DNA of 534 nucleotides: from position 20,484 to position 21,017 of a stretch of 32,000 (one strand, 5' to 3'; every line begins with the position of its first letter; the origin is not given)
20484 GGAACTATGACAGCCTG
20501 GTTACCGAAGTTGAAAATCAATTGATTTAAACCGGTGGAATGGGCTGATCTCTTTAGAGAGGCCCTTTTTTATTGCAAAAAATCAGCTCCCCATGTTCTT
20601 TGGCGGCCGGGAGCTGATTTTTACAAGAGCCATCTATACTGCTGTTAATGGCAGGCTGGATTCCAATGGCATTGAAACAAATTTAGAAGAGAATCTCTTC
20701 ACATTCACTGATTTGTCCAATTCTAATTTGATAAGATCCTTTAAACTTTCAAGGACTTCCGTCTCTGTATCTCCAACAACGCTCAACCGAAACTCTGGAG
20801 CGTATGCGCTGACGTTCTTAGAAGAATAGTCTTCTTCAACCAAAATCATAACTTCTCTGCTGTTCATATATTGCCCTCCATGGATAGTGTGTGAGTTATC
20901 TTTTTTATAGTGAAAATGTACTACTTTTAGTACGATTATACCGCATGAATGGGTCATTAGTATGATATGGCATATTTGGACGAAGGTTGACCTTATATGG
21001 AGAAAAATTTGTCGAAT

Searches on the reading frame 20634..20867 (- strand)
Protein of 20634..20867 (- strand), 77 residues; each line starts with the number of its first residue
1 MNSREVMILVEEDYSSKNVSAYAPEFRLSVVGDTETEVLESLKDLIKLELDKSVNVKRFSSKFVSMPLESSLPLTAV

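Call 9: search_protein_families(library=pfam, proteins=[window:20634-20867:-], max_evalue=0.01)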
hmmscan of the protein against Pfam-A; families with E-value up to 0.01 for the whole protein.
window:20634-20867:- (77 aa): 0 families

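Call 10: find_encoding_contigs(protein=window:20634-20867:-, flank=4000, max_places=10)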
Protein window:20634-20867:- (77 aa): no gene with exactly this product is on record in the collection.

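Call 15: find_homologous_proteins(query=window:20634-20867:-, max_evalue=0.001)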
Query window:20634-20867:- (77 aa): 2 proteins with E <= 0.001 among 2 candidates.
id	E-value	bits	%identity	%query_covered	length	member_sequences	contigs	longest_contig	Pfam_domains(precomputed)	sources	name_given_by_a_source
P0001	3.9e-39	148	100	100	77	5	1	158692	-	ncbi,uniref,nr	ncbi:hypothetical protein C0Q44_27935 [Paenibacillus sp. PCH8]|uniref:hypothetical protein n=1 Tax=P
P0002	4.7e-27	110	75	100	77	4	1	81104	-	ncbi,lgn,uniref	ncbi:hypothetical protein [Paenibacillus xylanilyticus]|uniref:hypothetical protein n=1 Tax=Paenibac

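Call 16: find_encoding_contigs(protein=P0002, flank=8000, max_places=10)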
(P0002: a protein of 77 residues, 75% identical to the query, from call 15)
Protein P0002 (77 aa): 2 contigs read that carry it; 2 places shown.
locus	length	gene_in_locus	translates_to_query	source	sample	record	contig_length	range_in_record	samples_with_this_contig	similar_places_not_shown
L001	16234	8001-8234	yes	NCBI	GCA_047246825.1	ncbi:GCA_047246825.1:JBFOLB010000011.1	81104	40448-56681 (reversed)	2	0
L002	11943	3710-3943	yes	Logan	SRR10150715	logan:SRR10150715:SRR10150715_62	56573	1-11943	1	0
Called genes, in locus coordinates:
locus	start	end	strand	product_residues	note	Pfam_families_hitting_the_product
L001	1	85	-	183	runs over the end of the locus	-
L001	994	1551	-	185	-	-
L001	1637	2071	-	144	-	PF24722:DUF7674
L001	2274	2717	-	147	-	-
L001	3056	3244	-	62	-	PF14903:WG_beta_rep (weak)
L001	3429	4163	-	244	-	PF02661:Fic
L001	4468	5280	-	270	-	PF12784:PDDEXK_2, PF27070:HTH_Rpn_C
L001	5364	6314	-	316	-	PF00589:Phage_integrase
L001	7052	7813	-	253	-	PF00072:Response_reg, PF04397:LytTR (weak)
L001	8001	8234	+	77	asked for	-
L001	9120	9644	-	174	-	PF12952:DUF3841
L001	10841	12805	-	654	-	PF00009:GTP_EFTU, PF03764:EFG_IV, PF00679:EFG_C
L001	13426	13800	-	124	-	-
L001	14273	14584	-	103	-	-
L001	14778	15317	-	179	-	-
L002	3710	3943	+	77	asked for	-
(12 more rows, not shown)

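Call 17: find_encoding_contigs(protein=P0001, flank=8000, max_places=10)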
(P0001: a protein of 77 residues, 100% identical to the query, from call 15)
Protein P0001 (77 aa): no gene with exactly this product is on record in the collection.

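Call 61: search_solved_structures(query=A4, max_evalue=10, show_alignments=2)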
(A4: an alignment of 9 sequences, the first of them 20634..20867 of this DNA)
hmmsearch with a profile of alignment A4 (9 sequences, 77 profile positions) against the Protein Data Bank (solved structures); distinct sequences matched with E-value up to 10: 8.
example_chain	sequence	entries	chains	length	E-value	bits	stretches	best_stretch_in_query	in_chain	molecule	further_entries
2qmu_B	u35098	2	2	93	0.012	18.8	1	9-49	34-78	Translation initiation factor 2 alpha subunit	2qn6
3qsy_B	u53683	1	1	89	0.012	18.8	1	9-48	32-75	Translation initiation factor 2 subunit alpha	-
3le5_A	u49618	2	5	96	0.02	18.1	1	26-53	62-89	Phosphotransferase system, HPr-related proteins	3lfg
3le1_A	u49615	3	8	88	0.045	16.9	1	26-49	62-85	Phosphotransferase system, HPr-related proteins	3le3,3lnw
6sw9_9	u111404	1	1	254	0.11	15.7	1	9-48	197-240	Translation initiation factor 2 subunit alpha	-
2aho_B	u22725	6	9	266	0.11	15.7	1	9-48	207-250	Translation initiation factor 2 alpha subunit | Translation initiation factor 2 subunit alpha | aIF2-alpha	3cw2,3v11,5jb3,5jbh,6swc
2yzt_A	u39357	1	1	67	1.1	12.5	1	1-53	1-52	Putative uncharacterized protein TTHA1756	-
1g5c_A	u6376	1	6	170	1.6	11.9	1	17-44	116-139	BETA-CARBONIC ANHYDRASE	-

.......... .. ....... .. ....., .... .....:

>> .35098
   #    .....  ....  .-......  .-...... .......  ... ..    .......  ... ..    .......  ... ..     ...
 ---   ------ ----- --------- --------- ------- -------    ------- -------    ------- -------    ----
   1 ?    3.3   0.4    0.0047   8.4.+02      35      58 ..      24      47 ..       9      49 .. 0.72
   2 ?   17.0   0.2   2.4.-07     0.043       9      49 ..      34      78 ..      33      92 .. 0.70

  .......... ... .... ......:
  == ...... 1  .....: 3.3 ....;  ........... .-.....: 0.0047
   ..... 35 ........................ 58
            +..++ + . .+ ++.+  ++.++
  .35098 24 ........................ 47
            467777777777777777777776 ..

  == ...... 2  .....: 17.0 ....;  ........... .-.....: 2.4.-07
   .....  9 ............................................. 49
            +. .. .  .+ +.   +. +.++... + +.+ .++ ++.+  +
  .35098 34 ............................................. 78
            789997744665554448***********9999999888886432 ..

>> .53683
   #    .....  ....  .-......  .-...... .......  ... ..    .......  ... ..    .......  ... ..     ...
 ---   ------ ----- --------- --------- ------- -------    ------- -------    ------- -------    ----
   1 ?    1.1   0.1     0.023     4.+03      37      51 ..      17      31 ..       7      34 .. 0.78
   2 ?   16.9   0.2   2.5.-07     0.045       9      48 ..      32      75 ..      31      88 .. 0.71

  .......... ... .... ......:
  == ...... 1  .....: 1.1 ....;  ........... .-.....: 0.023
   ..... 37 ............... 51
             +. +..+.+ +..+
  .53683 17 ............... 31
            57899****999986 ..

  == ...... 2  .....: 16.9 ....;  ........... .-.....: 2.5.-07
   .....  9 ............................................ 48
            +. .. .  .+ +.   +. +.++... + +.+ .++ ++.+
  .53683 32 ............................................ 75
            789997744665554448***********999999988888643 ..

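Call 62: search_protein_families(library=pfam, alignment_id=A4, max_evalue=10)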
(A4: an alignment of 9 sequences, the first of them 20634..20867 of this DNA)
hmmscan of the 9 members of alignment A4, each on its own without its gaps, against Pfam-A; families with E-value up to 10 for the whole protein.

A. member 1, window:20634-20867:- (77 aa): 2 families
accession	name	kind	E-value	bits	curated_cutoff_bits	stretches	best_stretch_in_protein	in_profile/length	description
PF12910.14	PHD_like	-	0.056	13.9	27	1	8-47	58-97/141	Antitoxin of toxin-antitoxin, RelE / RelB, TA system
PF25497.1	COR-B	-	0.16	12.2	27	1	4-58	45-91/145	C-terminal of Roc, COR-B domain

B. families by the number of members that match (of 9 scanned): 6 families
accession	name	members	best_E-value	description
PF12910.14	PHD_like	6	0.0011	Antitoxin of toxin-antitoxin, RelE / RelB, TA system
PF15919.11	HicB_lk_antitox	1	0.0076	HicB_like antitoxin of bacterial toxin-antitoxin system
PF20691.3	TAGT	1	0.061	TET-Associated Glycosyltransferase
PF25497.1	COR-B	1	0.16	C-terminal of Roc, COR-B domain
PF21257.3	PHD_ash2p_like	1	0.19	ASH2, PHD zinc finger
PF21348.3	RGL11_C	1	0.19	Rhamnogalacturonan lyase family 11, C-terminal domain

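Call 70: search_protein_families(library=phrogs, proteins=[window:20634-20867:-], max_evalue=0.001)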
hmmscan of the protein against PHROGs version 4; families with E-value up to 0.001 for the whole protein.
window:20634-20867:- (77 aa): 0 families

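Call 79: predict_structure(alignment_id=A5)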
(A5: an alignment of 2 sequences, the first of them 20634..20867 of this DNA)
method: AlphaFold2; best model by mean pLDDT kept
length: 77 residues; sequences in the alignment: 2
mean_pLDDT: 52.0   pTM: 0.33
mean pLDDT of the five models: 52.0, 42.8, 42.4, 41.6, 39.3
residues with pLDDT >= 90: 0; 70-90: 6; 50-70: 27; < 50: 44
segments of 3 or more residues with pLDDT < 50: 1-27, 58-66, 72-77
pLDDT, mean of each block of 10 residues (from residue 1): 44 43 46 66 69 55 50 38
secondary structure, 60 per line:
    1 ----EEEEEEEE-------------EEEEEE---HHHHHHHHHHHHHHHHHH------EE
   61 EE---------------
elements in order: E5-12 E26-31 H35-52 E59-62
